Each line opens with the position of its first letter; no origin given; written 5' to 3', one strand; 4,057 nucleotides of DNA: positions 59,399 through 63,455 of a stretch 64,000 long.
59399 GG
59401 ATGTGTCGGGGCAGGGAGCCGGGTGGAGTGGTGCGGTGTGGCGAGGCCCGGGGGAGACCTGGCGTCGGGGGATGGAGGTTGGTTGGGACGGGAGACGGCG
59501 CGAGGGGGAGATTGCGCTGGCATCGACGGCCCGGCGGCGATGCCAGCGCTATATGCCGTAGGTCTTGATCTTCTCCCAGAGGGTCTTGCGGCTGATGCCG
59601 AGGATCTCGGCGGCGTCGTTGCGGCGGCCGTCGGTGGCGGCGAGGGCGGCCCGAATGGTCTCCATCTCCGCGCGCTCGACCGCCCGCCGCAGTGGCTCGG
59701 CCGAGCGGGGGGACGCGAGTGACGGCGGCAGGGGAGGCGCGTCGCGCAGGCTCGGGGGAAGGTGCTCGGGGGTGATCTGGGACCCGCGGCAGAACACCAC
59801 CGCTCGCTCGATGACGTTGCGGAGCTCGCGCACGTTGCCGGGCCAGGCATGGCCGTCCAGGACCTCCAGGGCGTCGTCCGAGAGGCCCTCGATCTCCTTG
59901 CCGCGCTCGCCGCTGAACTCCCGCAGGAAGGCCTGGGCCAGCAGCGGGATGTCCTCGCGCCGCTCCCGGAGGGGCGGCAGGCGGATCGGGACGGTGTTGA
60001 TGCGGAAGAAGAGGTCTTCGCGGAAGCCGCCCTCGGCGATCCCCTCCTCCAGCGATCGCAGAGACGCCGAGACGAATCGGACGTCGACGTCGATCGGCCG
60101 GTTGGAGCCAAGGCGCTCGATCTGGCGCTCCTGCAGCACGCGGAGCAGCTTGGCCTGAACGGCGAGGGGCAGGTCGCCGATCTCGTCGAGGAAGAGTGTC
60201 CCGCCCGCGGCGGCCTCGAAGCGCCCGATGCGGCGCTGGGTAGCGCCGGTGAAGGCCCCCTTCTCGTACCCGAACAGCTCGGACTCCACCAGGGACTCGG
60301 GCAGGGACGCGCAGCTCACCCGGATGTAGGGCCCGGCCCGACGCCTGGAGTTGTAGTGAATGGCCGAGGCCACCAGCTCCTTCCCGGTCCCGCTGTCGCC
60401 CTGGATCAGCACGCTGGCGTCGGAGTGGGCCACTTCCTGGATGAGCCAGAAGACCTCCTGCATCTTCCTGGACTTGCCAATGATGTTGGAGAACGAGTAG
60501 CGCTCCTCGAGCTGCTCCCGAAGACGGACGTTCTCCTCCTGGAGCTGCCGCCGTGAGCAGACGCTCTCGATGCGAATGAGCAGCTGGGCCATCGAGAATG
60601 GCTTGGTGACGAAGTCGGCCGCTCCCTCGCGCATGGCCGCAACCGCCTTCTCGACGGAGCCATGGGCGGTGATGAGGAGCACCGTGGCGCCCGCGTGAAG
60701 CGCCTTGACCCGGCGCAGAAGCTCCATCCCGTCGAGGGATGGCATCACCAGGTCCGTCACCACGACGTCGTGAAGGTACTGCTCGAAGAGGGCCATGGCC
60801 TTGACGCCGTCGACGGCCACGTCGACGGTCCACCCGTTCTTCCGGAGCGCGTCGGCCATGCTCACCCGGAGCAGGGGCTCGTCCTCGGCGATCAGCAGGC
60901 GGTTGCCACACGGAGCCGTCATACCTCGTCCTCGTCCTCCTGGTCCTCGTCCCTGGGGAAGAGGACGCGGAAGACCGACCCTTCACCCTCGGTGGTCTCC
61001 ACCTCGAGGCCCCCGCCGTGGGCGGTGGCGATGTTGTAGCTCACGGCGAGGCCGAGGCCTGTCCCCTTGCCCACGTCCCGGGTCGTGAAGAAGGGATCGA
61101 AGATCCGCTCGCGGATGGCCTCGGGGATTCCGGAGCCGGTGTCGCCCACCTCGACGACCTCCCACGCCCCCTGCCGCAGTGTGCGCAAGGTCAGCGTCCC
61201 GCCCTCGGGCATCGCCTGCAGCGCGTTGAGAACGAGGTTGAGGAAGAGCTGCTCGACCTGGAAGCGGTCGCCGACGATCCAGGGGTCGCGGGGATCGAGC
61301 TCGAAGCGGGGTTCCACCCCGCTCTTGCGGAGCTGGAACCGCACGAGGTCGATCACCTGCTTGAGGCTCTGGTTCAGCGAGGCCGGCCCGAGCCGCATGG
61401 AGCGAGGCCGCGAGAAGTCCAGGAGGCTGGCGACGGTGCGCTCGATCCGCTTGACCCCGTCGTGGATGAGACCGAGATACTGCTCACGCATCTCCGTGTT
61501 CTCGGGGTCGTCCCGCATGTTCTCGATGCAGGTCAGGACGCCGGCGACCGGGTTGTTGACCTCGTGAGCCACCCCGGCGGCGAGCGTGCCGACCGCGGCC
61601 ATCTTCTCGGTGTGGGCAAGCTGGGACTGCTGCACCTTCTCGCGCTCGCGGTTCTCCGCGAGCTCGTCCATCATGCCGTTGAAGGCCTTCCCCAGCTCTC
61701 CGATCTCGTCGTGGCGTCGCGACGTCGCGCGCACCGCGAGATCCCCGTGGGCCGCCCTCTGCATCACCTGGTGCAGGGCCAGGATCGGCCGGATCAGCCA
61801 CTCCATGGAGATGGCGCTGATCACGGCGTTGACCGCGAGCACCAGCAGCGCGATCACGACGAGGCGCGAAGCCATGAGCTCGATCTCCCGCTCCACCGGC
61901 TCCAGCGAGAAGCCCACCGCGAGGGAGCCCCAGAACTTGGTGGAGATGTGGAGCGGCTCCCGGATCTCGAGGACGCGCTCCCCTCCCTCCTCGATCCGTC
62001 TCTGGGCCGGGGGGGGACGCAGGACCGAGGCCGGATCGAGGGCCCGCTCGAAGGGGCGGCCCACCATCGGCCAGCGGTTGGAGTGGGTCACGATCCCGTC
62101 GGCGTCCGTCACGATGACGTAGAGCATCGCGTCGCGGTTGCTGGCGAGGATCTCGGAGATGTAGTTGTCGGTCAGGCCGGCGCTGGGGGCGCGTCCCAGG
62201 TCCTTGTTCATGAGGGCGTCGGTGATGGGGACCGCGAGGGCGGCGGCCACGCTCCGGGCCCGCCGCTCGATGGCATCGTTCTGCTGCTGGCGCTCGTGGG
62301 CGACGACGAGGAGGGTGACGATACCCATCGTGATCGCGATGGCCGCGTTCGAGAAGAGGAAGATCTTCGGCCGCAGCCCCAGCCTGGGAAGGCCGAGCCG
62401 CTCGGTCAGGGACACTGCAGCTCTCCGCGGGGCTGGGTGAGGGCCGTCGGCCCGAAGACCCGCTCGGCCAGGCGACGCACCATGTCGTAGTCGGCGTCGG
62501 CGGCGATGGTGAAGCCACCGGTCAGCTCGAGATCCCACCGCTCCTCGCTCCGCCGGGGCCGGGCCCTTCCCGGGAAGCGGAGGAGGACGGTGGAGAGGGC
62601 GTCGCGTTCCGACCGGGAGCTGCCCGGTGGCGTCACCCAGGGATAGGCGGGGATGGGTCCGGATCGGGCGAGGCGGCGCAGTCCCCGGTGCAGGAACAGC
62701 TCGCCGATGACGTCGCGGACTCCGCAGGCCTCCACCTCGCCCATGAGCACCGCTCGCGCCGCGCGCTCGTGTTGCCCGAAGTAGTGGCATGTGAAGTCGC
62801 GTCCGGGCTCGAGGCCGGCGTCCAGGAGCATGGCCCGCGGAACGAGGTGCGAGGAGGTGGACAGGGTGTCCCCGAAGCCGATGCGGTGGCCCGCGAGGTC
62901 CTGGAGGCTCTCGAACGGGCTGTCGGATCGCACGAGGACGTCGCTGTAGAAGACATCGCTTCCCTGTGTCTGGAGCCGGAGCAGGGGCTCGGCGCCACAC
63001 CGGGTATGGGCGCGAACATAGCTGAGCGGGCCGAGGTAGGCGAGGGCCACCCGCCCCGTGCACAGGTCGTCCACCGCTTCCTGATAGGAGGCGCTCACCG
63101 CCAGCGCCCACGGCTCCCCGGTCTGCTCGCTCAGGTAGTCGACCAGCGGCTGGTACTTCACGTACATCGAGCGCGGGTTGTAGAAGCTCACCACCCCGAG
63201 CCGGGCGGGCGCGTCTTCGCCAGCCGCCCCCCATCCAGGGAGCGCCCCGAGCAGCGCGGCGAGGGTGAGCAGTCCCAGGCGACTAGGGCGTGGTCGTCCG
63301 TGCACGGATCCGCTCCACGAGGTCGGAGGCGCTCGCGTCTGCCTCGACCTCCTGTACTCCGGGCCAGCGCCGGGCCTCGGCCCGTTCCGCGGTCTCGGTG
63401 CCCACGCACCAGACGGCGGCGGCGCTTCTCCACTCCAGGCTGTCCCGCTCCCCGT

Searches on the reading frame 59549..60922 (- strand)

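Call 3: search_protein_families(library=pfam, proteins=[window:59549-60922:-], max_evalue=0.01)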
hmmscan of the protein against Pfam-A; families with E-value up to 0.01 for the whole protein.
window:59549-60922:- (457 aa): 8 families
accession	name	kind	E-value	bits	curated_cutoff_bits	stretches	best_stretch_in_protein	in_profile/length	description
PF00158.32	Sigma54_activat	-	2.3e-69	232.8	20.2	1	147-313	1-167/168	Sigma-54 interaction domain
PF25601.1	AAA_lid_14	-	2.9e-30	104.4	27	1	319-396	1-78/87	AAA+ ATPase lid domain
PF00072.30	Response_reg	-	1.3e-25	90.1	30.2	1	10-118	2-110/111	Response regulator receiver domain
PF14532.12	Sigma54_activ_2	-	1.3e-21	77.7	25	1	148-318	1-138/138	Sigma-54 interaction domain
PF02954.25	HTH_8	-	2.9e-13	49.8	22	1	415-455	2-42/42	Bacterial regulatory protein, Fis family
PF07728.20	AAA_5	-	1.9e-05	25.1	22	1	171-280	2-107/139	AAA domain (dynein-related subfamily)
PF02001.22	DUF134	-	0.0034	18.3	27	0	414-452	34-71/98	Protein of unknown function DUF134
PF13191.12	AAA_16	-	0.0057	17.6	32.6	0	148-223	3-85/167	AAA ATPase domain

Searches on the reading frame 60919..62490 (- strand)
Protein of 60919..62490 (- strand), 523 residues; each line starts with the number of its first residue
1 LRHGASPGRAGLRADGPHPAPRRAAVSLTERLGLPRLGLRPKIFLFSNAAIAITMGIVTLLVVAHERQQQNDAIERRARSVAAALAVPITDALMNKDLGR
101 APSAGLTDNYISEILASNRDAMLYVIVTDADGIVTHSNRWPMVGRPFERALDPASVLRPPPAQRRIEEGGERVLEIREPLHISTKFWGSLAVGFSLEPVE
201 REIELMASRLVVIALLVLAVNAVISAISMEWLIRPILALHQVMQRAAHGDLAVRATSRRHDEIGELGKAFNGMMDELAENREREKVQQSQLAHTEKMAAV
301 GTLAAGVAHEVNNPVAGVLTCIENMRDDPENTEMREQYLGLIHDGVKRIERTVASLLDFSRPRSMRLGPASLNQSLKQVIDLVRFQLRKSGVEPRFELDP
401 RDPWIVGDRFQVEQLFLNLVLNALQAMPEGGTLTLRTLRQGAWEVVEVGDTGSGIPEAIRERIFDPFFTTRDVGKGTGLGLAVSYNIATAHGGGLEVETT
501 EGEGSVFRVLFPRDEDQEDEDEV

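Call 3: search_protein_families(library=pfam, proteins=[window:60919-62490:-], max_evalue=0.01)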
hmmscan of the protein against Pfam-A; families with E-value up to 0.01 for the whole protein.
window:60919-62490:- (523 aa): 4 families
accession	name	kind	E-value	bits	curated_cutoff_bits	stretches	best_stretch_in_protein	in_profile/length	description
PF02518.31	HATPase_c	-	9.4e-24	84.4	26.4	1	407-514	1-110/111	Histidine kinase-, DNA gyrase B-, and HSP90-like ATPase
PF00672.30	HAMP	-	2.1e-14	54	25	1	231-278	5-52/53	HAMP domain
PF00512.31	HisKA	-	9.5e-13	48.4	26.9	1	301-363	3-64/66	His Kinase A (phospho-acceptor) domain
PF17203.10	sCache_3_2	-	4.7e-10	40.1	28.4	1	67-204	3-136/140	Single cache domain 3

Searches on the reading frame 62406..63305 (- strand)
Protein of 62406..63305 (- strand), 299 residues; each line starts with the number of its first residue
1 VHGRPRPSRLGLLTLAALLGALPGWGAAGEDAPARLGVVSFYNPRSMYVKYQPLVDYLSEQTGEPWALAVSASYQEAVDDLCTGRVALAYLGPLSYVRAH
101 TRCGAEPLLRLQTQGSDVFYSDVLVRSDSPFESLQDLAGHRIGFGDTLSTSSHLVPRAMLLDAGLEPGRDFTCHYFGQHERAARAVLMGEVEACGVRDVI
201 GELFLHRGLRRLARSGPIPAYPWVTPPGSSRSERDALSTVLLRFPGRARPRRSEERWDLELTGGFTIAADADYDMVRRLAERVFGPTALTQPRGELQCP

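Call 3: search_protein_families(library=pfam, proteins=[window:62406-63305:-], max_evalue=0.01)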
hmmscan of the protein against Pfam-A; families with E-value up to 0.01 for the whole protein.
window:62406-63305:- (299 aa): 1 family
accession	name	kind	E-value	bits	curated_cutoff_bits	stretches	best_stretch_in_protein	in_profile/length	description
PF12974.12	Phosphonate-bd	-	1.6e-55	188.5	27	1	36-273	1-242/242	ABC transporter, phosphonate, periplasmic substrate-binding protein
